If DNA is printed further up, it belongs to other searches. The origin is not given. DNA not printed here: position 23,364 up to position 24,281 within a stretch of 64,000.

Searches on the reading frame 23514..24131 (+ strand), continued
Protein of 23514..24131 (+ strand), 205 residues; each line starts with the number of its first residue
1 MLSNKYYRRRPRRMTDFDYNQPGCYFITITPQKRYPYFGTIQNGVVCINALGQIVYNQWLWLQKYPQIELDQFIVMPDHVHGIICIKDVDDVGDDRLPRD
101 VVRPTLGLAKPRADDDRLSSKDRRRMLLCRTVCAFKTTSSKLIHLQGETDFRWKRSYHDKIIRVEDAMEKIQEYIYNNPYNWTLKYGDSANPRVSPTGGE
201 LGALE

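Call 78: find_encoding_contigs(protein=P0190, flank=4000, max_places=2)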
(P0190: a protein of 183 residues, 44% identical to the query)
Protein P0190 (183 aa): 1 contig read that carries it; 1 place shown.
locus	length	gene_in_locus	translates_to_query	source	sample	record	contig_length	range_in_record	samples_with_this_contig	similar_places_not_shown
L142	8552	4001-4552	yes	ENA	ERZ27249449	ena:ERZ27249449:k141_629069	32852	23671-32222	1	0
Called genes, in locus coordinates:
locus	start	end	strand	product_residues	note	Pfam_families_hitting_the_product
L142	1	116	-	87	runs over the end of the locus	PF01649:Ribosomal_S20p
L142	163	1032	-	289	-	PF01177:Asp_Glu_race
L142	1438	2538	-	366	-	PF02646:RmuC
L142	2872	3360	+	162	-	PF00293:NUDIX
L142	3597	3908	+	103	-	PF00293:NUDIX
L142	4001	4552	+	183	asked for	PF01797:Y1_Tnp (faint)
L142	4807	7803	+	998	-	PF16656:Pur_ac_phosph_N, PF17210:SdrD_B (faint), PF13715:CarbopepD_reg_2 (faint), PF22904:NOMO1-like_2nd (faint), PF23194:NOMO_5th (faint), PF13620:CarboxypepD_reg (weak)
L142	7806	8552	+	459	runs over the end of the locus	?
